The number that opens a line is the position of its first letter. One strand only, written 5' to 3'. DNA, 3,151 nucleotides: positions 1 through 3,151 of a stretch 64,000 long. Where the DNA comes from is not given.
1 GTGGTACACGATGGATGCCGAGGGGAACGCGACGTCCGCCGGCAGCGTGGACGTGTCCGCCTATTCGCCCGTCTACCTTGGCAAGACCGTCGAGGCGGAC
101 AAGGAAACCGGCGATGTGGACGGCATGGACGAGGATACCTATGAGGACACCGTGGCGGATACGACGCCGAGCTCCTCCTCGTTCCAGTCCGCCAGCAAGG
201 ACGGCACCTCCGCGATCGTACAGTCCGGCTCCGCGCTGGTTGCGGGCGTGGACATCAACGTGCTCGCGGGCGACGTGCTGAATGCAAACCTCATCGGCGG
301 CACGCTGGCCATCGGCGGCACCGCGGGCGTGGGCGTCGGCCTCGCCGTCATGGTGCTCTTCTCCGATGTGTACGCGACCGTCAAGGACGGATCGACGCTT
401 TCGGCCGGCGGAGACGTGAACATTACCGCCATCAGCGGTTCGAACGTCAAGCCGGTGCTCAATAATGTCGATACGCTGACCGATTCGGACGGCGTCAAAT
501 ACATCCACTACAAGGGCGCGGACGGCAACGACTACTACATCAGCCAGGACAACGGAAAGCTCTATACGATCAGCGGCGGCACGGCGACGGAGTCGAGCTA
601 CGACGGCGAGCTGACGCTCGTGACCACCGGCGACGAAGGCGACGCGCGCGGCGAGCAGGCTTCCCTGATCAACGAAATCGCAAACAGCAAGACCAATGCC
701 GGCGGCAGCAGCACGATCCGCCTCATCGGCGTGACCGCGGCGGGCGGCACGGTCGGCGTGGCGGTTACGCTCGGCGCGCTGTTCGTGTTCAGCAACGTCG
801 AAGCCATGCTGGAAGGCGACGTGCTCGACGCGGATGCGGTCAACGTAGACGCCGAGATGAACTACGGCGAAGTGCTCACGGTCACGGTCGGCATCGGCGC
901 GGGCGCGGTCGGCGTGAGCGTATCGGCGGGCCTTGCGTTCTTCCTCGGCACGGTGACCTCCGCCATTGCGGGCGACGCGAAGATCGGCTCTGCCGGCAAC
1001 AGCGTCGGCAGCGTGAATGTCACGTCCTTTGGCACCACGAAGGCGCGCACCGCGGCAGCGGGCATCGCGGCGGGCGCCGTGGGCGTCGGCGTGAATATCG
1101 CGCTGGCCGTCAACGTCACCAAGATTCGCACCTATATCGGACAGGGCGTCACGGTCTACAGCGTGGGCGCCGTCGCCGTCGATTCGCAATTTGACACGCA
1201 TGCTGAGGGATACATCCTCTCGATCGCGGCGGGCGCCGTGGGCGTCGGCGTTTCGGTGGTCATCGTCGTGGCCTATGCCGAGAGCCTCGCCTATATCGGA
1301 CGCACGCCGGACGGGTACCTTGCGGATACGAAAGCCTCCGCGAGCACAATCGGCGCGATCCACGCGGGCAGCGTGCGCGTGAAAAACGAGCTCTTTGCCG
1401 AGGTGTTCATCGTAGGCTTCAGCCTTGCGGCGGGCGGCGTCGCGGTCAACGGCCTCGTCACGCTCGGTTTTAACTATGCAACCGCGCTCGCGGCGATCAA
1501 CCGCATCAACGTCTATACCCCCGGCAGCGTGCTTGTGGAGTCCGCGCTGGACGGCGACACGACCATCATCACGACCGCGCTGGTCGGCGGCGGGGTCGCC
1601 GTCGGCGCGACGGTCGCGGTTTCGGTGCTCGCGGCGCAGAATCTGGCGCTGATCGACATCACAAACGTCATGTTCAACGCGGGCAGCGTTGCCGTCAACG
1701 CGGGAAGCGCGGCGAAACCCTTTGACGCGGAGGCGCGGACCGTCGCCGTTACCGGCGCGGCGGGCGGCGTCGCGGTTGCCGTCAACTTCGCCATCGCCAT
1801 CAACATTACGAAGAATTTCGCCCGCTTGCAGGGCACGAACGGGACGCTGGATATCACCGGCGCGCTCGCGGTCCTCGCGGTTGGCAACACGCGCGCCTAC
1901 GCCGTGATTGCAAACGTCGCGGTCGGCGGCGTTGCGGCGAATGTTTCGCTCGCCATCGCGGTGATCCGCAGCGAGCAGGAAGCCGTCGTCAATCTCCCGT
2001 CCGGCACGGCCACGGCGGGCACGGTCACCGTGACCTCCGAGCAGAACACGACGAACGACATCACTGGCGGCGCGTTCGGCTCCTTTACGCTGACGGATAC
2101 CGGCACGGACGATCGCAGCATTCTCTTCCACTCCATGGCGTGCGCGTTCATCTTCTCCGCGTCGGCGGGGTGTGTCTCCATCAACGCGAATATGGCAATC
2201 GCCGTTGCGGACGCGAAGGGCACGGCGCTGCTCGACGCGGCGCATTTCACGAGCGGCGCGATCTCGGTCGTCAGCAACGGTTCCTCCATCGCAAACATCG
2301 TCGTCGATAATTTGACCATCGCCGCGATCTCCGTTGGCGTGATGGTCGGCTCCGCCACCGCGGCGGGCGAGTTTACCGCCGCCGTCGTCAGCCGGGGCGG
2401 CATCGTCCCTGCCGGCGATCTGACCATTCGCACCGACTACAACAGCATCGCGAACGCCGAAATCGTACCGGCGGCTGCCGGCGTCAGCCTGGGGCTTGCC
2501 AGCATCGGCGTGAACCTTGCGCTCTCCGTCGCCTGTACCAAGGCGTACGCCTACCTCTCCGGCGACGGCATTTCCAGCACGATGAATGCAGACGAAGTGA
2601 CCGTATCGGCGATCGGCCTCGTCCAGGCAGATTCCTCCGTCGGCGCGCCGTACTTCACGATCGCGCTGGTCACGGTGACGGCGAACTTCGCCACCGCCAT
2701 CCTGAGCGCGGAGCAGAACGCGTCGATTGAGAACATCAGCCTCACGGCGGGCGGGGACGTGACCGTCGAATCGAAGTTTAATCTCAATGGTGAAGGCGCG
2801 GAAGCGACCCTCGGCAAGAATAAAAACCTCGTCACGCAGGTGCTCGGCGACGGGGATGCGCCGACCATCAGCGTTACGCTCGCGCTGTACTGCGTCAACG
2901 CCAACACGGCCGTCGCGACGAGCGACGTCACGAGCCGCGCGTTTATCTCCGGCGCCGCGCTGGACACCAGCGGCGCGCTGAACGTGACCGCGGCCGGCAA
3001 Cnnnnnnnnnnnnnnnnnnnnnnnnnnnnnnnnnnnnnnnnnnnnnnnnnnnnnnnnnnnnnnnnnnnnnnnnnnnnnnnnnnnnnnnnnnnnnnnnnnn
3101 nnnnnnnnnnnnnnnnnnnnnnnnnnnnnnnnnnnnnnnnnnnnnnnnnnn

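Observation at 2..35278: Uninterrupted ORF of more than 35 kb that is still open at the window edge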

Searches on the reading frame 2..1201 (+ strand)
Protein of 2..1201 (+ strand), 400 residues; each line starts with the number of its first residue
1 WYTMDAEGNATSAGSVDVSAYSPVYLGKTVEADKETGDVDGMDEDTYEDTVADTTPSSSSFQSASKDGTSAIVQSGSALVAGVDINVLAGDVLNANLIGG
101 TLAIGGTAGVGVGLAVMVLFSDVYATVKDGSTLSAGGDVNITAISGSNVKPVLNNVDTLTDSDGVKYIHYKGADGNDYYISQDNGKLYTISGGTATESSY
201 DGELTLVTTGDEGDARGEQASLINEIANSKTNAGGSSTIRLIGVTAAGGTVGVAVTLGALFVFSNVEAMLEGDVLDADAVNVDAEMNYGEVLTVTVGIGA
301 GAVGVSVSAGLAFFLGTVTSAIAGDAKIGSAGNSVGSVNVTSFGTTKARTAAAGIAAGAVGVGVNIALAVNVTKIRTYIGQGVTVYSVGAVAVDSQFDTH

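Call 59: search_protein_families(library=ncbifam, proteins=[window:2-1201:+], max_evalue=1)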
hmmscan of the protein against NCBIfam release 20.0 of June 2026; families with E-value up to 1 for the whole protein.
window:2-1201:+ (400 aa): 1 family
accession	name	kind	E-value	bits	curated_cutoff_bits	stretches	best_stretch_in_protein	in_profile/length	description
NF012206.1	LktA_tand_53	repeat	1.1e-08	35.2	50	1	106-149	1-43/53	tandem repeat-containing filamentous protein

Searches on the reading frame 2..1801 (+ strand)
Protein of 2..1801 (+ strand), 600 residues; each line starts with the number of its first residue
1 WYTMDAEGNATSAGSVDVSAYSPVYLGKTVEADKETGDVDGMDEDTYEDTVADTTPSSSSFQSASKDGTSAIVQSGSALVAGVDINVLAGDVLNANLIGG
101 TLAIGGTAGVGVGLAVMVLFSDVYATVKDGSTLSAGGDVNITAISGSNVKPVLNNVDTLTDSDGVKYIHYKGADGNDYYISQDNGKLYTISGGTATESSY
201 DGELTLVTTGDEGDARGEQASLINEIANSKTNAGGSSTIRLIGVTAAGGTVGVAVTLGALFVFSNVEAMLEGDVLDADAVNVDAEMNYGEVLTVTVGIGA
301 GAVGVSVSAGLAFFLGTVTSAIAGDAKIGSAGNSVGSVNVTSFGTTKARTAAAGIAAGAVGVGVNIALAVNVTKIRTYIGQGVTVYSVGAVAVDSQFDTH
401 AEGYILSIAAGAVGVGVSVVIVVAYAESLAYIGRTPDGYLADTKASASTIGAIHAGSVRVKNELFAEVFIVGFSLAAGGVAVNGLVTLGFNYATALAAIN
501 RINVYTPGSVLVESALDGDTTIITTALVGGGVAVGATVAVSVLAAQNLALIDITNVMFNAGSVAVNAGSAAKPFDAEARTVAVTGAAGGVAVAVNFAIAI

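Call 16: find_related_loci(query=window:2-1801:+, collection=genome_contigs, flank=10000)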
Query window:2-1801:+ (600 aa) in genome_contigs; peptide patterns used: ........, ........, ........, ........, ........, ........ (x = any residue, [..] = any of these).
38 stretches matched a pattern; 3 encode a relative of the query (tblastn E <= 1e-3); 3 distinct loci.
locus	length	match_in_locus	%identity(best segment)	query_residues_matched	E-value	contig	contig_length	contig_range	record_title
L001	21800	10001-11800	78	1-600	0e+0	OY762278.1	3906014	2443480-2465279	MAG: Christensenellaceae bacterium isolate d7c23e02-40a4-4312-836d-43190f2e112a genome assembly, chromosome: 1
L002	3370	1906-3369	81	1-488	0e+0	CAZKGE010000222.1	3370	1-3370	MAG TPA_asm: uncultured Oscillospiraceae bacterium isolate SRP263991_co4_135 genome assembly, contig: NODE_48658_length_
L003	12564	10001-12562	79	1-190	8e-91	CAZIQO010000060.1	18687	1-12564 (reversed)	MAG TPA_asm: uncultured Oscillospiraceae bacterium isolate binchicken_co108_142 genome assembly, contig: NODE_6406_lengt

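Call 27: search_protein_families(library=pfam, proteins=[L001:2-10000:+, L003:2-10000:+], max_evalue=0.01)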
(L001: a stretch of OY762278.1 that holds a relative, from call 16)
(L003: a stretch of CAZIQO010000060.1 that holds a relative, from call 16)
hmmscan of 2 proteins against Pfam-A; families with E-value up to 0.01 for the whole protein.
L001:2-10000:+ (3333 aa): 1 family
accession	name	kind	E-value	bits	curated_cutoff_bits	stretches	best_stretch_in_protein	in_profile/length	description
PF18998.6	Flg_new_2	-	4.5e-06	27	23.6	1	173-251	2-68/73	Divergent InlB B-repeat domain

L003:2-10000:+ (3333 aa): 1 family
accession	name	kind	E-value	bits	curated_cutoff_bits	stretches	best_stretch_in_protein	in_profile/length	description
PF18998.6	Flg_new_2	-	6.1e-09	36.2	23.6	2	26-107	2-72/73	Divergent InlB B-repeat domain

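Call 42: find_related_loci(query=L003:2-2101:+, collection=metagenome_contigs, flank=10000)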
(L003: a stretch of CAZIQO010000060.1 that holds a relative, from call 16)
Query L003:2-2101:+ (700 aa) in metagenome_contigs; peptide patterns used: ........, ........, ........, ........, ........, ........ (x = any residue, [..] = any of these).
103 stretches matched a pattern; 7 encode a relative of the query (tblastn E <= 1e-3); 7 distinct loci.
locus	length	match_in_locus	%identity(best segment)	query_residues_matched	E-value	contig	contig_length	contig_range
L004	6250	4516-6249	76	1-698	0e+0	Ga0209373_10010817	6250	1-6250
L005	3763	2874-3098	49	27-105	4e-11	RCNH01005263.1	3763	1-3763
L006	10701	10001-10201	47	34-104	2e-8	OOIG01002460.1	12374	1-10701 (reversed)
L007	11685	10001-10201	47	34-104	2e-8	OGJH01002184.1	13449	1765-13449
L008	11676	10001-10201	47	34-104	3e-8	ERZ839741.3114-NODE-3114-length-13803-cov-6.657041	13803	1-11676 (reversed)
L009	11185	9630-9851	39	27-104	1e-7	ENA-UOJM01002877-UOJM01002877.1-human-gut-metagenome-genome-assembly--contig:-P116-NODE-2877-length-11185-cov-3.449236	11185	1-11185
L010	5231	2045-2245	44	34-104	1e-6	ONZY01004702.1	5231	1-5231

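Call 60: search_protein_families(library=ncbifam, proteins=[L004:1921-4560:+, L001:2-4501:+, L001:4502-10000:+], max_evalue=0.1)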
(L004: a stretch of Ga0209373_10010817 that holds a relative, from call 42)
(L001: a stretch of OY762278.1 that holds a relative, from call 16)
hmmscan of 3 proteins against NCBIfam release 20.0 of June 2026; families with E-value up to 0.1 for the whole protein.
L004:1921-4560:+ (880 aa): 0 families

L001:2-4501:+ (1500 aa): 1 family
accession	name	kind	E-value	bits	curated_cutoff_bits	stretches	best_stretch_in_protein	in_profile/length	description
NF012206.1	LktA_tand_53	repeat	0.0015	18.7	50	4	510-558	1-51/53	tandem repeat-containing filamentous protein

L001:4502-10000:+ (1833 aa): 1 family
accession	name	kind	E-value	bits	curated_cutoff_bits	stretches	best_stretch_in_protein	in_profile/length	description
NF012206.1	LktA_tand_53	repeat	8.3e-08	32.3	50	4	1093-1146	1-53/53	tandem repeat-containing filamentous protein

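Call 92: search_protein_families(library=pfam, proteins=[L004:1921-6249:+, L004:37-1443:+], max_evalue=0.01)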
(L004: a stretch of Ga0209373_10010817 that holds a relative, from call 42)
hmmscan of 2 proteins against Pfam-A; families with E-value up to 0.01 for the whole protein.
L004:1921-6249:+ (1443 aa): 1 family
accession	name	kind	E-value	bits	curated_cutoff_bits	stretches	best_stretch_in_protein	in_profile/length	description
PF18998.6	Flg_new_2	-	1.1e-05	25.8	23.6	1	891-972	2-72/73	Divergent InlB B-repeat domain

L004:37-1443:+ (469 aa): 20 families
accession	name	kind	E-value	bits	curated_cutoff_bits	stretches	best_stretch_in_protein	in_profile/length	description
PF07719.23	TPR_2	-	2.2e-23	80.8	27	3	179-212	1-34/34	Tetratricopeptide repeat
PF00515.34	TPR_1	-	4.5e-22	77.3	27.8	2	420-446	2-28/34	Tetratricopeptide repeat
PF13432.12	TPR_16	-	5.4e-17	62.3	32.7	2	150-212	2-64/65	Tetratricopeptide repeat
PF13181.12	TPR_8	-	6.1e-17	60.7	25.7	2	420-447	2-29/34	Tetratricopeptide repeat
PF13424.12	TPR_12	-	4.6e-16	59.2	30.1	2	150-208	8-74/77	Tetratricopeptide repeat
PF13428.12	TPR_14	-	1.5e-14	53.5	23.5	1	181-221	3-43/44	Tetratricopeptide repeat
PF13371.12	TPR_9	-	6e-12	45.8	35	1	422-451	32-61/73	Tetratricopeptide repeat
PF14559.12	TPR_19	-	9.9e-11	42.3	25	1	159-214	5-60/68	Tetratricopeptide repeat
PF12895.13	ANAPC3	-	1e-09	39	27.2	3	170-231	14-74/82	Anaphase-promoting complex, cyclosome, subunit 3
PF13174.12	TPR_6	-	2.5e-08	34.5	26.3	0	181-211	2-32/33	Tetratricopeptide repeat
PF13431.12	TPR_17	-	3.2e-08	33.6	24.4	1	168-200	2-34/34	Tetratricopeptide repeat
PF13176.12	TPR_7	-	1.3e-07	31.6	27.9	0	181-214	1-34/36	Tetratricopeptide repeat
PF25063.1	ARM_TT21_C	-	1.3e-06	28.8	35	1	172-246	88-162/209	Tetratricopeptide repeat protein 21 C-terminal ARM domain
PF13414.12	TPR_11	-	1.9e-05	24.7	26.8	1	152-192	1-41/42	TPR repeat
PF13374.12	TPR_10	-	2.7e-05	24.5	27.5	0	111-135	7-31/42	Tetratricopeptide repeat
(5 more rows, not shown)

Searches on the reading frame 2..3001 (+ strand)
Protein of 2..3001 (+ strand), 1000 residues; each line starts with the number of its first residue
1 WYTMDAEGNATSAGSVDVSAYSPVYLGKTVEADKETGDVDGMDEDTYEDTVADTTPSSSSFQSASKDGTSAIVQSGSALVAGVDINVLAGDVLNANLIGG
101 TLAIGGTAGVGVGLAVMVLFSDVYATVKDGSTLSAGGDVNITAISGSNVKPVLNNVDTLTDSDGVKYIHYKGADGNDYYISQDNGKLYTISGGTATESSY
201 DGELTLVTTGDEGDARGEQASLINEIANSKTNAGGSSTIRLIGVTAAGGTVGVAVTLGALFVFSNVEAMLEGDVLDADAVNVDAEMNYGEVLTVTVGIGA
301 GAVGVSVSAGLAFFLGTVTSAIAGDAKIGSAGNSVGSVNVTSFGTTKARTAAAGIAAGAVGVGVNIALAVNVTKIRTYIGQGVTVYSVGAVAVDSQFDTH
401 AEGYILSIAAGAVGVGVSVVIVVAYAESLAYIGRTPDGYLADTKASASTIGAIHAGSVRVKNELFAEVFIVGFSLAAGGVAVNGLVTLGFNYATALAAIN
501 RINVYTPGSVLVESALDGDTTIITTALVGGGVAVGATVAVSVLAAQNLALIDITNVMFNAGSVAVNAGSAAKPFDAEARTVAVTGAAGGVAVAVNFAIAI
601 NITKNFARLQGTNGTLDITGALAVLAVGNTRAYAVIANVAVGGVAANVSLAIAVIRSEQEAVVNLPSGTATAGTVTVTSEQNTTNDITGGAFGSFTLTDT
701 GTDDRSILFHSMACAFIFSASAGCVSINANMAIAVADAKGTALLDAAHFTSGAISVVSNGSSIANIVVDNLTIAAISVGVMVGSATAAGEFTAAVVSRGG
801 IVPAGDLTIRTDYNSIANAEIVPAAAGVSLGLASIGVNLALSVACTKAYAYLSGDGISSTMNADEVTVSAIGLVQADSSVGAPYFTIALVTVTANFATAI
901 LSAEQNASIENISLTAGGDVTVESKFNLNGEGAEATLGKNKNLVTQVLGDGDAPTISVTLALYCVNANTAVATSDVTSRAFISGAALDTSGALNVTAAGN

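Call 13: find_homologous_proteins(query=window:2-3001:+, max_evalue=0.00001)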
Query window:2-3001:+ (1000 aa): 4 proteins with E <= 0.00001 among 8000 candidates.
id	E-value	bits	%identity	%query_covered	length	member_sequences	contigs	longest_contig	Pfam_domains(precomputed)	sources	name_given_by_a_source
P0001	3.5e-116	408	42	72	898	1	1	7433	-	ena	-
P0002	3.2e-36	143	32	31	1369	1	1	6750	PF00343.27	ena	-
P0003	4.7e-21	93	28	66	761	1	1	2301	-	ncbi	ncbi:MAG: hypothetical protein ACSW8J_06755, partial [bacterium]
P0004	1.0e-19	88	34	18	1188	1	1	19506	-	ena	-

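Call 53: find_encoding_contigs(protein=P0001, flank=10000, max_places=3)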
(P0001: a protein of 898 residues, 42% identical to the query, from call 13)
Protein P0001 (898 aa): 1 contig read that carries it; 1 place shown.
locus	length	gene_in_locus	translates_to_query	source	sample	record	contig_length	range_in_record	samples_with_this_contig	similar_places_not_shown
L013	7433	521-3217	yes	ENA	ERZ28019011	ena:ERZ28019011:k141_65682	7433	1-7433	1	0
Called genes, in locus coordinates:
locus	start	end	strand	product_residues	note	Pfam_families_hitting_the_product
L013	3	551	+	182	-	?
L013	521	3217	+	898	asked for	-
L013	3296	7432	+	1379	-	?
